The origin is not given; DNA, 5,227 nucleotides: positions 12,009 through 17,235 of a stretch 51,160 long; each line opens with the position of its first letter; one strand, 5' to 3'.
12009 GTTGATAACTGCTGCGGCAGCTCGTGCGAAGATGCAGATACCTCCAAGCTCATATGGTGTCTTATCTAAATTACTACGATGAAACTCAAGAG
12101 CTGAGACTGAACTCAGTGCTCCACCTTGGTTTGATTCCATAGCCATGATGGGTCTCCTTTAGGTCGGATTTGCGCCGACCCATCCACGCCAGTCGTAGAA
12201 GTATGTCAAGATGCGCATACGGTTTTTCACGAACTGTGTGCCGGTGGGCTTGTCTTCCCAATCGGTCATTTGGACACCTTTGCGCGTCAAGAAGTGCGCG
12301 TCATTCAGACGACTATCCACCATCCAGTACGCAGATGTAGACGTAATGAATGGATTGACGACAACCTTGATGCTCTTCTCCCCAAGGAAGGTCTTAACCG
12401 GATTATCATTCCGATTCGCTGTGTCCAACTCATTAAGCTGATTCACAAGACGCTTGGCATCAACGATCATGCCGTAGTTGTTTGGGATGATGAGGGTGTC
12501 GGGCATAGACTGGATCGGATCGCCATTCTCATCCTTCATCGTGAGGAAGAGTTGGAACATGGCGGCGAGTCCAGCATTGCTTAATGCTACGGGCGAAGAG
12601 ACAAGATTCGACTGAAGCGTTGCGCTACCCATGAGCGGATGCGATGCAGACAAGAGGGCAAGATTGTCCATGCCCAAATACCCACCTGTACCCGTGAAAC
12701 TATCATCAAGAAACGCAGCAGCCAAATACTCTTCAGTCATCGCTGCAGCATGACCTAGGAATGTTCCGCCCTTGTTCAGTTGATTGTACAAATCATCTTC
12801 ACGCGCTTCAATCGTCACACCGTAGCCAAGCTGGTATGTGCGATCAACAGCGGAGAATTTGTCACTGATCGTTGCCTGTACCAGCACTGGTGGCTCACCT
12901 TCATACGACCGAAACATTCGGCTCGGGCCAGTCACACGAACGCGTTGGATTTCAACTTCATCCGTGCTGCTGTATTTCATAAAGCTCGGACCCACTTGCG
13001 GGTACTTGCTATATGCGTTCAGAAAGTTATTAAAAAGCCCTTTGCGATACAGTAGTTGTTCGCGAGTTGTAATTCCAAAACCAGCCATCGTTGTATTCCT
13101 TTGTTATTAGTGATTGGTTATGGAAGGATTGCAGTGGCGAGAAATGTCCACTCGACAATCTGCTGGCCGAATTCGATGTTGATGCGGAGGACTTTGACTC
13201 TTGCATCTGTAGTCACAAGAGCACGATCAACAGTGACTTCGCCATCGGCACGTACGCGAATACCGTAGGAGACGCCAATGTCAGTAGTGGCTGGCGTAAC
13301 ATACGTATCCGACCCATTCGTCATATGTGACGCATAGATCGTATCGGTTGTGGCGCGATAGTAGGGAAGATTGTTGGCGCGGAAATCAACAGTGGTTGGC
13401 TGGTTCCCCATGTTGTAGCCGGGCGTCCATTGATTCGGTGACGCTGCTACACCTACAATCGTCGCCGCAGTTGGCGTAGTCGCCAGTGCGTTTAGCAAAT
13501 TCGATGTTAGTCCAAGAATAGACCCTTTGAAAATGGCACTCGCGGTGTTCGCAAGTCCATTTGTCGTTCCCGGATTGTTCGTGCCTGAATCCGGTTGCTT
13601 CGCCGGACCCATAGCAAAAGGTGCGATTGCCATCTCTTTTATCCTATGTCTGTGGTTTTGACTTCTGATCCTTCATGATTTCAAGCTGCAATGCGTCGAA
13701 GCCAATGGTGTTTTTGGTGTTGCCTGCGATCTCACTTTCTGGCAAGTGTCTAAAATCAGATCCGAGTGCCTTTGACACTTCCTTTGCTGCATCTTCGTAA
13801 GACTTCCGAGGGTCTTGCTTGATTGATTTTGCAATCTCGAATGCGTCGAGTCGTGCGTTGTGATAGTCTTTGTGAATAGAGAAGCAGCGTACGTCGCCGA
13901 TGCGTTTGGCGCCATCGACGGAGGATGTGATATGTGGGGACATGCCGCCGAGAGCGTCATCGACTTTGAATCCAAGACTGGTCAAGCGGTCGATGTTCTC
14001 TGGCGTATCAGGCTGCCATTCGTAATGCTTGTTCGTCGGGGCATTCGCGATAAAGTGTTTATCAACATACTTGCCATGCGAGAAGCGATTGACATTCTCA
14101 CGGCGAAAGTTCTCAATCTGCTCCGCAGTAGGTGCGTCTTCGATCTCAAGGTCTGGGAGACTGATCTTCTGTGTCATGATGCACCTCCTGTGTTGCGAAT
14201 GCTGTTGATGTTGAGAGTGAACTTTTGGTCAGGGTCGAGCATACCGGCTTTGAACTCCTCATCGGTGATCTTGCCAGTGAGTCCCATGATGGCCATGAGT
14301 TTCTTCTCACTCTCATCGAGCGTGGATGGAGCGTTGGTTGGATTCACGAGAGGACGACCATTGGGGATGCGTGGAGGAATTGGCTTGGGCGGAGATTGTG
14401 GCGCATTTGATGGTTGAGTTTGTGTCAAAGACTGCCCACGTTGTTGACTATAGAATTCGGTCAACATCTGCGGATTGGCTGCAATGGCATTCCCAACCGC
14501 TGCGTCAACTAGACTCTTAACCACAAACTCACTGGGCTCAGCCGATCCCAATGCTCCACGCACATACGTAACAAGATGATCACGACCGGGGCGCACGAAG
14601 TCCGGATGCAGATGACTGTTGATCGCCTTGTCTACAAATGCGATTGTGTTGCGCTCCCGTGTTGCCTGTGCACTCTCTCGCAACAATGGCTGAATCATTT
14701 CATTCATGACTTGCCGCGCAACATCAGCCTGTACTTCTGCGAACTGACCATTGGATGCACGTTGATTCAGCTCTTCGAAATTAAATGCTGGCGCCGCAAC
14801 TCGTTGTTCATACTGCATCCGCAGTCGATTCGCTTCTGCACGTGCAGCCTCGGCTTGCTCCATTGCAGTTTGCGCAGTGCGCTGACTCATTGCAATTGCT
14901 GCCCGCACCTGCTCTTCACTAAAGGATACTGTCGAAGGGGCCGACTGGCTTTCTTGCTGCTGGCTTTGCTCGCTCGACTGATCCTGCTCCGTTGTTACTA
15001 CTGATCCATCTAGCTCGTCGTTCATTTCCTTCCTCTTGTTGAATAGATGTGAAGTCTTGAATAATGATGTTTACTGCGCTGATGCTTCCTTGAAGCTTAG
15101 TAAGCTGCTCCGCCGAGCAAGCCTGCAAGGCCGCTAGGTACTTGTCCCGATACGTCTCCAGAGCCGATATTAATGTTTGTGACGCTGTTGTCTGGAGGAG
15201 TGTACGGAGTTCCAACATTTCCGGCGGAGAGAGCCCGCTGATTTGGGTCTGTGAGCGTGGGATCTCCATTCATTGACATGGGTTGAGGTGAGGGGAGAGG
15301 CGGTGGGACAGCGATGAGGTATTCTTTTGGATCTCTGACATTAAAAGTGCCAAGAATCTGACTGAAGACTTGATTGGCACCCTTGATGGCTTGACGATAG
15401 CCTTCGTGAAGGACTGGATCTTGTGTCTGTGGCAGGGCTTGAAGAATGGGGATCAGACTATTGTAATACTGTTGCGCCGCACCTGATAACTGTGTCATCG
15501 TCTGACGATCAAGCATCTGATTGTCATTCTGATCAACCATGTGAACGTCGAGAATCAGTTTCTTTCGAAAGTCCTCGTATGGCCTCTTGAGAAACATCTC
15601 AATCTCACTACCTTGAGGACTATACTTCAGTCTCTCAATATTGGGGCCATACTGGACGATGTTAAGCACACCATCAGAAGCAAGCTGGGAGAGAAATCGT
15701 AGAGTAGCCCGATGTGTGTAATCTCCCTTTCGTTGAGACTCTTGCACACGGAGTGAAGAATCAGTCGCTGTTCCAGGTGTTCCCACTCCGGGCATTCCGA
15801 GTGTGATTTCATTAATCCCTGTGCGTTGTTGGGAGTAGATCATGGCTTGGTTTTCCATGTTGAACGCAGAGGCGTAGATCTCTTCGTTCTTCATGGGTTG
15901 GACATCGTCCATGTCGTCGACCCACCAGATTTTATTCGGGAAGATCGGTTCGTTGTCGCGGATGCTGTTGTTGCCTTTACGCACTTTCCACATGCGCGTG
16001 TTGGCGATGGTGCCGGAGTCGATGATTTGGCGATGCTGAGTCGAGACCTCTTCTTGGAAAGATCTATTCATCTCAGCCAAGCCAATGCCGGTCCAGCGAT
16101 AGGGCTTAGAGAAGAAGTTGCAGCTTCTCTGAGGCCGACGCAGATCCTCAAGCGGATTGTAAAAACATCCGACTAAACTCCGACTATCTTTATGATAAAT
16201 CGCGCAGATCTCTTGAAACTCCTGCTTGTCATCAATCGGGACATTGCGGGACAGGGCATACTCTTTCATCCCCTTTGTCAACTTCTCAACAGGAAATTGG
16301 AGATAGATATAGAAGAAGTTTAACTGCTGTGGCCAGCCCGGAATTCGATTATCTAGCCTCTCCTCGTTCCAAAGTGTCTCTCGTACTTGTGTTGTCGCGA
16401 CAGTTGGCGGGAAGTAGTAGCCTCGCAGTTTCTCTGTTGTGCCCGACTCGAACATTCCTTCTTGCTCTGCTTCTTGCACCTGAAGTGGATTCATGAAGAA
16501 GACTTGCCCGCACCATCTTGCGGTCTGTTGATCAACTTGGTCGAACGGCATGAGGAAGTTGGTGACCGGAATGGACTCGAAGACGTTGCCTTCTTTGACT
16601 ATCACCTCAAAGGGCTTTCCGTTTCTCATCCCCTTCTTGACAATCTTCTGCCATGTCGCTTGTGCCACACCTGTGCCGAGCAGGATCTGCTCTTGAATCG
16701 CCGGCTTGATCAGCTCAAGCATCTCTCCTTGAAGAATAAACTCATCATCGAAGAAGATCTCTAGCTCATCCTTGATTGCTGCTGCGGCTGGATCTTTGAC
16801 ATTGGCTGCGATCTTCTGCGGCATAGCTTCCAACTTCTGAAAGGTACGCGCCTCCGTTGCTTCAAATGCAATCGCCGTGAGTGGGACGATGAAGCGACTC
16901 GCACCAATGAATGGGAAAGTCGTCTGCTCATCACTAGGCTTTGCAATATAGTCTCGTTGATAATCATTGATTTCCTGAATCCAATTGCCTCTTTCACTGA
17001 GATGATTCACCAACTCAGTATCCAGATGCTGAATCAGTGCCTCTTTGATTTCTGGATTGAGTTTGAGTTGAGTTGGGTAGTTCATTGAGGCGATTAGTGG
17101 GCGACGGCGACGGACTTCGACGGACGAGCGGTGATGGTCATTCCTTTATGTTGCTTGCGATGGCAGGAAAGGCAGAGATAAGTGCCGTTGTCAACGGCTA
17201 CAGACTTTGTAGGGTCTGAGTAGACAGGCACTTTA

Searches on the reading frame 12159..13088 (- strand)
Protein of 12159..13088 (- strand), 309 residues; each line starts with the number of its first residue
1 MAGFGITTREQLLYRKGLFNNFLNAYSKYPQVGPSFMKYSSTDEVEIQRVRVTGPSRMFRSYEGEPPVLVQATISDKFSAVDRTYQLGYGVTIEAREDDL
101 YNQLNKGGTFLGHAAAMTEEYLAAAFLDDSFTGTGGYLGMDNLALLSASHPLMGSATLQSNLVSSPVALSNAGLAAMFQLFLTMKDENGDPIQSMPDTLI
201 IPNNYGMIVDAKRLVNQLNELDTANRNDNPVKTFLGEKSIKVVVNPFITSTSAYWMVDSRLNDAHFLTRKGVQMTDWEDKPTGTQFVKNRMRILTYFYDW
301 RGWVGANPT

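Call 13: search_protein_families(library=pfam, proteins=[window:12159-13088:-], max_evalue=0.001)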
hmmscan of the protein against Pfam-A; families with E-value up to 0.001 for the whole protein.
window:12159-13088:- (309 aa): 2 families
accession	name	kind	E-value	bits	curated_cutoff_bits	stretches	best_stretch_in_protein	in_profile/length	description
PF25209.1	Phage_capsid_4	-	1.6e-08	35.6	27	1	51-303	35-259/262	Phage capsid protein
PF10124.15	Mu-like_gpT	-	8.7e-06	25.7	20.1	0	167-247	218-288/289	Mu-like prophage major head subunit gpT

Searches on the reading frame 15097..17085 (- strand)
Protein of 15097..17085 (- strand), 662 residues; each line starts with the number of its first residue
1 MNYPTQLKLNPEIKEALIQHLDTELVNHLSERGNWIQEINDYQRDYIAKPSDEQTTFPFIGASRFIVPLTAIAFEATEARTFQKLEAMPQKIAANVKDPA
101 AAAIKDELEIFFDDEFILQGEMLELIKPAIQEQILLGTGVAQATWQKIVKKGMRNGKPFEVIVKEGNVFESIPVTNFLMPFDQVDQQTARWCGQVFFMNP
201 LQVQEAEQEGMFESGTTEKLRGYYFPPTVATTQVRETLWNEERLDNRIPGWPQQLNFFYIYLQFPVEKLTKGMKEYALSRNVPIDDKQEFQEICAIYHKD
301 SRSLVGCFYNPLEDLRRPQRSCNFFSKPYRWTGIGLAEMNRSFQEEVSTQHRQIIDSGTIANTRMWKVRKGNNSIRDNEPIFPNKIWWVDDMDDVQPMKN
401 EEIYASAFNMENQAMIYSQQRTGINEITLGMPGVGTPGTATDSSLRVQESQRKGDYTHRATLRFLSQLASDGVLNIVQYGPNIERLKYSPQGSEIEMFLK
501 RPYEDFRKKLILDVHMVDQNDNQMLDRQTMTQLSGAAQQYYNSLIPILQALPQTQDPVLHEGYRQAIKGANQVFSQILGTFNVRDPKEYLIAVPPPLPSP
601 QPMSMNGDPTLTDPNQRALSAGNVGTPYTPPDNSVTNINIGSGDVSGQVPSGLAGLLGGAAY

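Call 13: search_protein_families(library=pfam, proteins=[window:15097-17085:-], max_evalue=0.001)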
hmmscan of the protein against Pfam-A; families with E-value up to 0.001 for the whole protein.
window:15097-17085:- (662 aa): 1 family
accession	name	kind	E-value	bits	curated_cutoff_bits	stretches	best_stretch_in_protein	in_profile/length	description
PF23899.1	SU10_portal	-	2.5e-10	39.9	30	1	321-452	316-449/593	Phage SU10 portal protein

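Call 76: search_dna_similar(query=window:15097-17085:-, collection=phages, mode=protein, max_rows=15)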
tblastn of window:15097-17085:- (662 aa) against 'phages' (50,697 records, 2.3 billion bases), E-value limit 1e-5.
Records with a match: 1; places in all: 1; records where one place covers at least 80% of the query: 0.
Best place of each record, by identity: <60% 1.
By first word of the organism name: Caudoviricetes 1.
By host as written in the record: Methanomicrobiales 1.
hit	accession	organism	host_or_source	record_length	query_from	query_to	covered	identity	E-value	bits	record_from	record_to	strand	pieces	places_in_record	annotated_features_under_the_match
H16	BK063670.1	Caudoviricetes sp. vir526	Methanomicrobiales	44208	309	590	43%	24.0%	1e-7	62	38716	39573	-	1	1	portal protein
